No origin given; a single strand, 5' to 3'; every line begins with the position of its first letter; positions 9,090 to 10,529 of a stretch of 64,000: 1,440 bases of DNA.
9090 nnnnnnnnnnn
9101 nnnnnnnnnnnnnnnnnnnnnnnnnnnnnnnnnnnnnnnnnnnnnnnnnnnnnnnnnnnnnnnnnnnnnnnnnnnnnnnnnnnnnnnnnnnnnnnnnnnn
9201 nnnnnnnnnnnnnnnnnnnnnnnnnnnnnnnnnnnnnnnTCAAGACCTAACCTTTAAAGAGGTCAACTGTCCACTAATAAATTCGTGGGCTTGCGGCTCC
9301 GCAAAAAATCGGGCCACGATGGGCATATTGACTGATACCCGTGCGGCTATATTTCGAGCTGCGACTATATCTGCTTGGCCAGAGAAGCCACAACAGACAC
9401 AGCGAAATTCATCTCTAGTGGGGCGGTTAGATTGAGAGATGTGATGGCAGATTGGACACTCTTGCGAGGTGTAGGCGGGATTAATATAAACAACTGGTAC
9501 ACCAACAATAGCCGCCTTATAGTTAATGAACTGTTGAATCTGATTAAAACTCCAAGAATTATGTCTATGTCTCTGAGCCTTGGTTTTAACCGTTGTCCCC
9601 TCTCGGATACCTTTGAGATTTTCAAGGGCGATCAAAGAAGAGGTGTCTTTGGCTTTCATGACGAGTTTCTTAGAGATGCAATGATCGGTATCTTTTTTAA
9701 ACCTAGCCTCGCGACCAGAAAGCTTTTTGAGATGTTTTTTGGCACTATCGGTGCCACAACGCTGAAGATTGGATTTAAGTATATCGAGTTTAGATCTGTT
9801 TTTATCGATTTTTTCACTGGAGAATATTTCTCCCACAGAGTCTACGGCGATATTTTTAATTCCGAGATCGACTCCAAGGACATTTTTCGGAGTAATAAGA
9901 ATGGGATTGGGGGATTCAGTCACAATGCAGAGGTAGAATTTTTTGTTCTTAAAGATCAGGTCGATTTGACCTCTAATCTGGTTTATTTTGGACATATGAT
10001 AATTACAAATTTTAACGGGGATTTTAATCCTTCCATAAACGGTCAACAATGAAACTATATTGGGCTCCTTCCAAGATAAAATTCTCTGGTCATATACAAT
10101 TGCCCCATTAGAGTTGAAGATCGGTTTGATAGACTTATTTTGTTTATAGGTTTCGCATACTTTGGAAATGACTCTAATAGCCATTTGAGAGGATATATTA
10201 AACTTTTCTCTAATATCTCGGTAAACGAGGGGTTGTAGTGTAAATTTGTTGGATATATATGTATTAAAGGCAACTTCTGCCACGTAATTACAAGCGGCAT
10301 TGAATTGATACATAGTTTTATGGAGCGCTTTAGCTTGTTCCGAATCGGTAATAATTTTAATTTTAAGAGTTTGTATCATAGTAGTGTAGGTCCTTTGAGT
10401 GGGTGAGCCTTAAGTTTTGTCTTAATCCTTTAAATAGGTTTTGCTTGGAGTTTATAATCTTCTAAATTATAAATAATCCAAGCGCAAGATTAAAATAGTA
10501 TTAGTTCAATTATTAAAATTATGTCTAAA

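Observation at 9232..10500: Intact TnpB (RNA-guided nuclease) inserted flush against the primase-helicase start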

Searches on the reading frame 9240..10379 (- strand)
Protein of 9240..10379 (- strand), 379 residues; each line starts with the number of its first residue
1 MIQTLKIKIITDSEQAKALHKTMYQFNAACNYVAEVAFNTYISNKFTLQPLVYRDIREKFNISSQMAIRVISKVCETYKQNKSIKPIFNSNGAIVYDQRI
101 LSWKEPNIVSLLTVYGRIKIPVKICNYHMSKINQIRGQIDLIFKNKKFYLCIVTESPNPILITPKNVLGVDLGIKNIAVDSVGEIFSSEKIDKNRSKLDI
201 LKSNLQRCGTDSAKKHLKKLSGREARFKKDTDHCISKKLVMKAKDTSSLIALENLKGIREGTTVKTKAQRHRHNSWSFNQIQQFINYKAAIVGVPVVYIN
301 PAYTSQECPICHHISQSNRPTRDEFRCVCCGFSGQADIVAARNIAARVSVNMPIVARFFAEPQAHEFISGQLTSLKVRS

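Call 3: search_protein_families(library=pfam, proteins=[window:9240-10379:-], max_evalue=0.01)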
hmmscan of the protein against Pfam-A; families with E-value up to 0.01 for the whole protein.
window:9240-10379:- (379 aa): 2 families
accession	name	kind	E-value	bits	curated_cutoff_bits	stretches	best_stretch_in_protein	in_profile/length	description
PF07282.18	Cas12f1-like_TNB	-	5.2e-21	75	26.3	1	278-344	1-60/60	Cas12f1-like, TNB domain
PF01385.25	OrfB_IS605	-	1.4e-07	32.2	30.5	1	163-244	14-104/120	Probable transposase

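Call 9: find_related_loci(query=window:9240-10379:-, collection=viral_contigs, flank=6000)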
Query window:9240-10379:- (379 aa) in viral_contigs; peptide patterns used: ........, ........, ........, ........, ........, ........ (x = any residue, [..] = any of these).
5 stretches matched a pattern, but none encodes a relative of the query by tblastn (E <= 1e-3).

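Call 17: find_homologous_proteins(query=window:9240-10379:-)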
Query window:9240-10379:- (379 aa): 2050 proteins with E <= 0.001 among 3962 candidates; the best 120 are listed.
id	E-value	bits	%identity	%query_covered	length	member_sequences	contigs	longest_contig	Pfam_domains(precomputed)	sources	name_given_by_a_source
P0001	4.8e-250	846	100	100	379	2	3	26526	PF01385.26,PF07282.19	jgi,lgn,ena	-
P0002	2.3e-193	660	77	97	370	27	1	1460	PF01385.26,PF07282.19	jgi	jgi:IS605 OrfB family transposase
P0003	1.2e-188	644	77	97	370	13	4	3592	PF01385.26,PF07282.19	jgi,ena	jgi:putative transposase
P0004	2.9e-188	643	74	97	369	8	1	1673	PF01385.26,PF07282.19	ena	-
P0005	1.3e-186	637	74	97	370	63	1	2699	PF01385.26,PF07282.19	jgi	jgi:putative transposase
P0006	2.4e-185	633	74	97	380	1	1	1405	PF01385.26,PF07282.19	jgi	jgi:putative transposase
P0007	3.1e-185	633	74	97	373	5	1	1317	PF01385.26,PF07282.19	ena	-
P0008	2.1e-181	620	73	97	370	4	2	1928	PF01385.26,PF07282.19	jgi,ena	-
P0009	3.3e-181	620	74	98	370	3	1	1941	PF01385.26,PF07282.19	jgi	jgi:IS605 OrfB family transposase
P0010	6.4e-181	619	74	97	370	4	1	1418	PF01385.26,PF07282.19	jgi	jgi:putative transposase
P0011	8.8e-181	618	73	98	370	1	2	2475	PF01385.26,PF07282.19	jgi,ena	-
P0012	8.4e-179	612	73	96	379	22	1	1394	PF01385.26,PF07282.19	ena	-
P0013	1.1e-175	602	72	96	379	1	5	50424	PF01385.26,PF07282.19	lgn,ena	-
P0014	1.6e-172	591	71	97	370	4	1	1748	PF01385.26,PF07282.19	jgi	jgi:putative transposase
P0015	4.7e-169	580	69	98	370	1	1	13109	PF01385.26,PF07282.19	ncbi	-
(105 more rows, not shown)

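Call 19: find_encoding_contigs(protein=P0001, flank=3000, max_places=5)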
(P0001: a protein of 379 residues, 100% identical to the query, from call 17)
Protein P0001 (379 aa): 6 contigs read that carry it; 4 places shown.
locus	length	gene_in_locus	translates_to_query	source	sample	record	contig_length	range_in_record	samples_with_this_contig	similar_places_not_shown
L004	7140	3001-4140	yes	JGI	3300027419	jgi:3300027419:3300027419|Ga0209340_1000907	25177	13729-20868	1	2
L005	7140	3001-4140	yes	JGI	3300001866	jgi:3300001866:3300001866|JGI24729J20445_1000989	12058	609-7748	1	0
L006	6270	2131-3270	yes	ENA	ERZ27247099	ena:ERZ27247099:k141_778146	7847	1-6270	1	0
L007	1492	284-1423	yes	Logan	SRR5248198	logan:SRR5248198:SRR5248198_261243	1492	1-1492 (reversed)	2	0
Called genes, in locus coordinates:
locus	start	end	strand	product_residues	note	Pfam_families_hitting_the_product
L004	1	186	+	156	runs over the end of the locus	-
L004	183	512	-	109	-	-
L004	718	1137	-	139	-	-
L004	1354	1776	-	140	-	-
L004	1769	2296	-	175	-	-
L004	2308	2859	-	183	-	-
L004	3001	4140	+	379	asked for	PF01385:OrfB_IS605, PF07282:Cas12f1-like_TNB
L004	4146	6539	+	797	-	PF09250:Prim-Pol (weak), PF01807:Zn_ribbon_DnaG (weak)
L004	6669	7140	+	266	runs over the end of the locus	-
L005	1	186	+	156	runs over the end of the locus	-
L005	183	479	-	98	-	-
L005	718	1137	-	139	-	-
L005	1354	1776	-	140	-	-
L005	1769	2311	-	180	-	-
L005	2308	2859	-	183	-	-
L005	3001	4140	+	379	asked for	PF01385:OrfB_IS605, PF07282:Cas12f1-like_TNB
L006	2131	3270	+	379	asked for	PF01385:OrfB_IS605, PF07282:Cas12f1-like_TNB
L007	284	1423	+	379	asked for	PF01385:OrfB_IS605, PF07282:Cas12f1-like_TNB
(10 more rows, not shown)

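Call 20: find_encoding_contigs(protein=P0003, flank=2000, max_places=5)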
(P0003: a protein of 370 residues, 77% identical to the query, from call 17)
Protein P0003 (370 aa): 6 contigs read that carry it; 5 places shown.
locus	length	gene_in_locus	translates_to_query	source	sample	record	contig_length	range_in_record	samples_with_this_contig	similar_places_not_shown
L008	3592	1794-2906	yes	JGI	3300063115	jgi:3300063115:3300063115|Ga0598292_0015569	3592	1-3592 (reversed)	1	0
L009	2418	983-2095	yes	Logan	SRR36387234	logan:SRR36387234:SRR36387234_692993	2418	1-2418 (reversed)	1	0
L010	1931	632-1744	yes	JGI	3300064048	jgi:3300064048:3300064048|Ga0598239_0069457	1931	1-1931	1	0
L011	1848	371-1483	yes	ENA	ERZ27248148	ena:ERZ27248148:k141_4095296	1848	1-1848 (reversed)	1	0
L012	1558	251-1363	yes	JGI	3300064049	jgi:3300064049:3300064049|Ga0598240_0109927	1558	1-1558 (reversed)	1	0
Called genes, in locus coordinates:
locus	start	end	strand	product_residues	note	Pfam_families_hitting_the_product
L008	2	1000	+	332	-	?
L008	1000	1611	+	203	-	-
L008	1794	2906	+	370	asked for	PF01385:OrfB_IS605, PF07282:Cas12f1-like_TNB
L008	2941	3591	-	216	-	?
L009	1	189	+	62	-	?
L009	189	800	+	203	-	-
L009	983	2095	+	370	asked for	PF01385:OrfB_IS605, PF07282:Cas12f1-like_TNB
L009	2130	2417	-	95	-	?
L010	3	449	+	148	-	?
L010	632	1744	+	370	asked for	PF01385:OrfB_IS605, PF07282:Cas12f1-like_TNB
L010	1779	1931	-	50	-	?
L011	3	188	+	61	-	?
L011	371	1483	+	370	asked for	PF01385:OrfB_IS605, PF07282:Cas12f1-like_TNB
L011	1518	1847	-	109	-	?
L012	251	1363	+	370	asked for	PF01385:OrfB_IS605, PF07282:Cas12f1-like_TNB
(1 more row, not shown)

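Call 21: find_encoding_contigs(protein=P0013, flank=2000, max_places=5)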
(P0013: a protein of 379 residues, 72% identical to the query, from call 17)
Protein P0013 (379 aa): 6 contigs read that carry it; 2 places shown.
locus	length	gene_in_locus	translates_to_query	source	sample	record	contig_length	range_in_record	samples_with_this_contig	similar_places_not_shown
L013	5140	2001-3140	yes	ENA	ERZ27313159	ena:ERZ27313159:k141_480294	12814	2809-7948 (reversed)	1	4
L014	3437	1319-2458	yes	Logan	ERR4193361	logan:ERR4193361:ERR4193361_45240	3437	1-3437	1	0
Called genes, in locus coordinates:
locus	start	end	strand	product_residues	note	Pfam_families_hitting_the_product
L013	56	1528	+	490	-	PF05133:SPP1_portal (weak)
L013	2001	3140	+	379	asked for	PF01385:OrfB_IS605, PF07282:Cas12f1-like_TNB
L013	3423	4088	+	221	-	-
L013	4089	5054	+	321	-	PF17236:SU10_MCP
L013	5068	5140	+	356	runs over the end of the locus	-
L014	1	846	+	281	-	?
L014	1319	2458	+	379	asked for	PF01385:OrfB_IS605, PF07282:Cas12f1-like_TNB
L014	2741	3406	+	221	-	-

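Call 25: find_related_loci(query=A1, collection=viral_contigs, flank=3000)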
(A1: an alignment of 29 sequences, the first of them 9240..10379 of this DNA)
Query A1 (379 aa) in viral_contigs; peptide patterns used: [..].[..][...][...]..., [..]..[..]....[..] (x = any residue, [..] = any of these).
101 stretches matched a pattern; 24 encode a relative of the query (tblastn E <= 1e-3); 24 distinct loci.
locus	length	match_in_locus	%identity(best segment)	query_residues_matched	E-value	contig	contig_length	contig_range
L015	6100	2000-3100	77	1-367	0e+0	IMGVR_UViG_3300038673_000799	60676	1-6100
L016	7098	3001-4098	65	1-367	8e-165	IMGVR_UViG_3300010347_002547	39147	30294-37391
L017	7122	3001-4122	59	1-373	2e-149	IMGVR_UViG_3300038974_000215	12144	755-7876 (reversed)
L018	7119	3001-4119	58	1-374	2e-152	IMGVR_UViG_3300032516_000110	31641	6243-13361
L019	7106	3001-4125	55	1-376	1e-138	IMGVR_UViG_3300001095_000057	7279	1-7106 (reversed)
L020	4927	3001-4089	55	1-364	8e-132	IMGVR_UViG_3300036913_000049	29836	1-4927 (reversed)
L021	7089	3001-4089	55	1-364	1e-131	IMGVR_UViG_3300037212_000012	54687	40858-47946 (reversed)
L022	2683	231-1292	54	1-356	5e-134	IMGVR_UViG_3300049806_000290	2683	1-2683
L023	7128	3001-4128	50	1-377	5e-113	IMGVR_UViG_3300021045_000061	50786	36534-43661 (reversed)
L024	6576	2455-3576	48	1-375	2e-104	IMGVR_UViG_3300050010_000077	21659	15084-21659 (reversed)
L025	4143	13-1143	45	1-379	5e-103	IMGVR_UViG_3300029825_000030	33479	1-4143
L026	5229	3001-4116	47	1-370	1e-100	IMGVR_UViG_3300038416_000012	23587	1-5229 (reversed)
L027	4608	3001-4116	47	1-370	1e-100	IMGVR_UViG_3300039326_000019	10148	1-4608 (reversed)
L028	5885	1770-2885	47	1-370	1e-100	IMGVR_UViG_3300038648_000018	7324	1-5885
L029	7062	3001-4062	46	1-356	1e-100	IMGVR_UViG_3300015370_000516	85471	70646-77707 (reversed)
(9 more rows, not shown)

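Call 26: find_related_loci(query=A1, collection=genome_contigs, flank=1500)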
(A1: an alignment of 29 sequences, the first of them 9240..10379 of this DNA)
Query A1 (379 aa) in genome_contigs; peptide patterns used: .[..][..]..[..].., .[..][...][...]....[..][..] (x = any residue, [..] = any of these).
236 stretches matched a pattern; 205 encode a relative of the query (tblastn E <= 1e-3); the best 80 are kept; 80 distinct loci.
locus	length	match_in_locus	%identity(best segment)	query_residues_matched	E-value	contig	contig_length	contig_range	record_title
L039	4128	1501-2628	75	1-376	0e+0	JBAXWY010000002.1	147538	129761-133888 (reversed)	MAG: Methanothrix sp. isolate ELA725 MAG725_2, whole genome shotgun sequence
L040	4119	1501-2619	75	1-373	0e+0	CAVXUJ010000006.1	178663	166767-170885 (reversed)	MAG: Methanotrichaceae archaeon isolate MFD04716.bin.1.417 genome assembly, contig: contig_4370, whole genome shotgun se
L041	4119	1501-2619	75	1-373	0e+0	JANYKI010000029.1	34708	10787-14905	MAG: Methanothrix sp. isolate GL140_5_metabinner_16 GL140_5_k141_3096751, whole genome shotgun sequence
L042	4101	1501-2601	74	1-367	0e+0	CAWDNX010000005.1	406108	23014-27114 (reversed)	MAG: Methanotrichaceae archaeon isolate MFD04716.bin.2.158 genome assembly, contig: contig_36494, whole genome shotgun s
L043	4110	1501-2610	73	1-370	0e+0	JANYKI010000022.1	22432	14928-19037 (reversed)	MAG: Methanothrix sp. isolate GL140_5_metabinner_16 GL140_5_k141_2670867, whole genome shotgun sequence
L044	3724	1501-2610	72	1-370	0e+0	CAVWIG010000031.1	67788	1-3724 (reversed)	MAG: Methanotrichaceae archaeon isolate MFD01476.bin.3.39 genome assembly, contig: contig_25470, whole genome shotgun se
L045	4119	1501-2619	75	1-373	0e+0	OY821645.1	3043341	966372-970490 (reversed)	MAG: Methanothrix sp. isolate d1628e35-7b52-4540-a147-c2ca1342adce genome assembly, chromosome: 1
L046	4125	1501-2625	66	1-374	3e-173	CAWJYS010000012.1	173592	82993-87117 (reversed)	MAG: Methanotrichaceae archaeon isolate MFD03899.bin.2.83 genome assembly, contig: contig_35033, whole genome shotgun se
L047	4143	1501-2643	65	1-374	3e-171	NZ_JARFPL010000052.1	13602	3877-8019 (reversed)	Candidatus Methanocrinis alkalitolerans strain M04Ac NODE_52_length_13602_cov_110.234657, whole genome shotgun sequence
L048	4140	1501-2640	65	1-373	7e-171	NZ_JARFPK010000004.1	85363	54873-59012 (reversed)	Candidatus Methanocrinis natronophilus strain Mx NODE_6_length_85363_cov_5.70009_ID_23, whole genome shotgun sequence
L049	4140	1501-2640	66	1-373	1e-169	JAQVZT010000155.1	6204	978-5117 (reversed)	MAG: Methanothrix sp. isolate STF2_18 NODE_44200_length_6204_cov_4.072075_Sandtown_F2, whole genome shotgun sequence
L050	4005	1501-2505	67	1-374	4e-166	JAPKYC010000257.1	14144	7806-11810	MAG: Methanothrix sp. isolate LacPavin_0920_SED2_MAG_52_16 LacPavin_0920_SED2_scaffold_13369, whole genome shotgun seque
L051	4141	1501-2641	66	1-373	7e-161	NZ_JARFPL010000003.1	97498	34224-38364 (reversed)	Candidatus Methanocrinis alkalitolerans strain M04Ac NODE_3_length_97498_cov_102.321492, whole genome shotgun sequence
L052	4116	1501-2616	62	1-373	1e-158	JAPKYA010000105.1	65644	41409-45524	MAG: Methanothrix sp. isolate LacPavin_0920_SED2_MAG_52_45 LacPavin_0920_SED2_scaffold_11004, whole genome shotgun seque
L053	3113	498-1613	61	1-373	2e-160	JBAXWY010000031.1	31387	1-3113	MAG: Methanothrix sp. isolate ELA725 MAG725_31, whole genome shotgun sequence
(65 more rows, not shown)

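Call 47: search_solved_structures(query=window:9240-10379:-, max_evalue=0.001, show_alignments=1)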
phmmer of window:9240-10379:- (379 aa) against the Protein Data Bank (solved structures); distinct sequences matched with E-value up to 0.001: 24.
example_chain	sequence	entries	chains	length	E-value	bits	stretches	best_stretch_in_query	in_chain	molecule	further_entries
9nzq_A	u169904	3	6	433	2.1e-22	82.5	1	137-347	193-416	Cas12f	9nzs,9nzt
8j3r_A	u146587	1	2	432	6.7e-18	67.7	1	209-346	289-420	Transposase IS605 OrfB C-terminal domain-containing protein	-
8j12_A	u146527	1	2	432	7.7e-18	67.5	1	209-346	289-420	Transposase IS605 OrfB C-terminal domain-containing protein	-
7wju_A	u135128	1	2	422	1.6e-17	66.4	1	209-346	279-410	OrfB_Zn_ribbon domain-containing protein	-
8dzj_A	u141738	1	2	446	1.8e-17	66.3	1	209-346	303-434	OrfB_Zn_ribbon domain-containing protein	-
8j1j_A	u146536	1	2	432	2.9e-17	65.6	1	209-346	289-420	Transposase IS605 OrfB C-terminal domain-containing protein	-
9i8y_A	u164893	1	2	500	1.2e-16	63.6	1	134-345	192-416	CRISPR-associated endodeoxyribonuclease Cas12f1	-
8hr5_A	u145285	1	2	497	8e-15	57.6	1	166-346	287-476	Transposase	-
9nzo_B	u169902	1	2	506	4e-14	55.3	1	144-327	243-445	Cas12f Effector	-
9nzr_A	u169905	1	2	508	4.1e-14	55.2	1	144-327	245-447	Cas12f Nuclease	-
9nzp_A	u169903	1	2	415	3.7e-11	45.5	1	208-346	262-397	IS200/IS605 family element transposase accessory protein TnpB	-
7odf_A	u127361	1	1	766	1e-07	34.2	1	271-350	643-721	Cas_phi3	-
7l48_A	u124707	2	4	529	7.2e-06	28.1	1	162-345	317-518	Cas12f | Cas12f1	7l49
9yyg_A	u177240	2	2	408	7.8e-06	28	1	162-348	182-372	AI-designed RNA-guided nuclease | AI-generated RNA-guided nuclease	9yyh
9jfo_A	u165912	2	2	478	4.2e-05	25.6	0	218-347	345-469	LaTranC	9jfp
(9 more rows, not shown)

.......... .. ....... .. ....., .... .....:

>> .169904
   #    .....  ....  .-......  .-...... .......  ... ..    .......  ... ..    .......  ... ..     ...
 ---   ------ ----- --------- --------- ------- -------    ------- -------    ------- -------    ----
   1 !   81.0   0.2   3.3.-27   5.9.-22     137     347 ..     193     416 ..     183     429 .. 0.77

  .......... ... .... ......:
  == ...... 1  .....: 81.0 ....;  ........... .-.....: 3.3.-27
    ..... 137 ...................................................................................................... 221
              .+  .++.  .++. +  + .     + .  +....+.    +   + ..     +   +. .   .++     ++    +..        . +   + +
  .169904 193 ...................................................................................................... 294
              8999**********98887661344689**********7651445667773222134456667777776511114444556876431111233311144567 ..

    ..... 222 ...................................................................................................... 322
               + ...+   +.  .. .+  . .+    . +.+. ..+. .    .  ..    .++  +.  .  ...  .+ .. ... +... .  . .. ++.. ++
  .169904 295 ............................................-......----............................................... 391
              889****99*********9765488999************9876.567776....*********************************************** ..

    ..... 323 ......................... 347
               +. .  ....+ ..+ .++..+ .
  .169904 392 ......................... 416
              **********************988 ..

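Call 67: search_dna_similar(query=window:9240-10379:-, collection=phages, mode=protein, max_rows=15)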
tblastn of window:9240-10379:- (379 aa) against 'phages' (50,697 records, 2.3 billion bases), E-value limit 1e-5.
Records with a match: 295; places in all: 325; records where one place covers at least 80% of the query: 17.
Best place of each record, by identity: <60% 295.
By first word of the organism name: Salinibacter 182; Staphylococcus 24; Lactobacillus 13; Thermus 7; Salmonella 7; Bacteriophage 6; Escherichia 6; Halobacterium 6; Ralstonia 4; Bacillus 4; and 22 more.
By host as written in the record: Salinibacter ruber M8 182; - 21; Lactobacillus plantarum 5; Staphylococcus carnosus TM300 5; Escherichia coli 4; Staphylococcus aureus 4; Staphylococcus aureus (phage propagation strain 47) 4; Thermus thermophilus HB8 3; and 50 more.
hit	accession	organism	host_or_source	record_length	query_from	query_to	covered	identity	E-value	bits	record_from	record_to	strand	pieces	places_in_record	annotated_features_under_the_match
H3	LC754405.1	Thermus phage MN1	Thermus thermophilus HB8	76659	1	348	92%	35.0%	4e-51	189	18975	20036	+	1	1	transposase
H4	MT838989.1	Bacteriophage sp.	human fecal samples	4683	4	351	92%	33.7%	7e-41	159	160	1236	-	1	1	record has no annotation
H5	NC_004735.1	Rhodothermus phage RM378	Rhodothermus marinus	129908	4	356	84%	36.5%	2e-49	221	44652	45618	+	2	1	transposase | hypothetical protein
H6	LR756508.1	uncultured phage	metagenomic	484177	1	348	92%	29.1%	1e-21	102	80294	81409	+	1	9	record has no annotation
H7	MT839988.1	Bacteriophage sp.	human fecal samples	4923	10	344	88%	29.4%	6e-35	141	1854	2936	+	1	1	record has no annotation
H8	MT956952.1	Lactobacillus phage MLC-A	Lactobacillus sp.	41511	4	344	90%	28.7%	1e-32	135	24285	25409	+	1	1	transposase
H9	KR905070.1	Lactobacillus phage iLp1308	Lactobacillus paracasei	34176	4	344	90%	28.7%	2e-32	134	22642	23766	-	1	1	transposase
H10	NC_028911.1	Lactobacillus phage iLp1308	Lactobacillus paracasei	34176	4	344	90%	28.7%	2e-32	134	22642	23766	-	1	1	transposase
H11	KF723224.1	Thermus phage T72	Thermus thermophilus MAT72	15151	1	371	98%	25.4%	6e-12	73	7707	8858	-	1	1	putative transposase IS605 OrfB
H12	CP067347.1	Clostridioides phage ES-S-0107-01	Clostridioides sp. ES-S-0107-01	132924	1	344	91%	27.0%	1e-15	84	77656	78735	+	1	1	record has no annotation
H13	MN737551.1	Salmonella phage LPSTLL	Salmonella enterica subsp. enterica ...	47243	2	355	93%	25.1%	8e-8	61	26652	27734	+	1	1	putative head morphogenesis protein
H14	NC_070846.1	Salmonella phage LPSTLL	Salmonella enterica subsp. enterica ...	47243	2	355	93%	25.1%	8e-8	61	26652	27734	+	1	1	transposase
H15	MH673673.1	Thermus phage phiLo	Thermus thermophilus HB8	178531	1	348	92%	25.1%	2e-8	62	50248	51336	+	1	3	putative transposase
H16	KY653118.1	Morganella phage IME1369_01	Morganella morganii IME1369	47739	2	346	91%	24.3%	2e-17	90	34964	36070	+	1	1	putative virulence protein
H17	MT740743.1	Ralstonia phage Hyacinthe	Ralstonia pseudosolanacearum I-31 ...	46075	3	355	93%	23.4%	4e-6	55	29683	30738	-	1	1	transposase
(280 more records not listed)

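Call 69: search_protein_families(library=ncbifam, proteins=[window:9240-10379:-], max_evalue=0.00001)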
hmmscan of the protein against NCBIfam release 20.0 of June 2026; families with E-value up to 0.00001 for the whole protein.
window:9240-10379:- (379 aa): 7 families
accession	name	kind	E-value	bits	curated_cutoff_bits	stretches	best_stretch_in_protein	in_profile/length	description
NF040570.1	guided_TnpB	subfamily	5.2e-54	184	100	1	6-347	2-389/389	RNA-guided endonuclease TnpB family protein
NF049972.1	CRISPR_Cas12f2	exception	7.7e-36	123.9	450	1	145-347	306-518/524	type V CRISPR-associated effector Cas12f2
TIGR01766.2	TIGR01766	domain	1.1e-17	64.3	32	1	225-305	2-82/82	IS200/IS605 family accessory protein TnpB-related protein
NF038281.1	IS200_TnpB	exception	4.8e-17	62.1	425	1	56-346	67-357/360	IS200/IS605 family element RNA-guided endonuclease TnpB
TIGR01765.1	tspaseT_teng_N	subfamily_domain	1.6e-12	47.3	47.25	1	4-73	1-72/73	transposase, putative, N-terminal domain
NF038280.1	IS607_TnpB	exception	9.5e-12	44.6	350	1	157-353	194-397/431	IS607 family element RNA-guided endonuclease TnpB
NF045604.1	cas_Cas12e_CasX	equivalog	4e-06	25.4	200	1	317-347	854-884/886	type V CRISPR RNA-guided endonuclease Cas12e/CasX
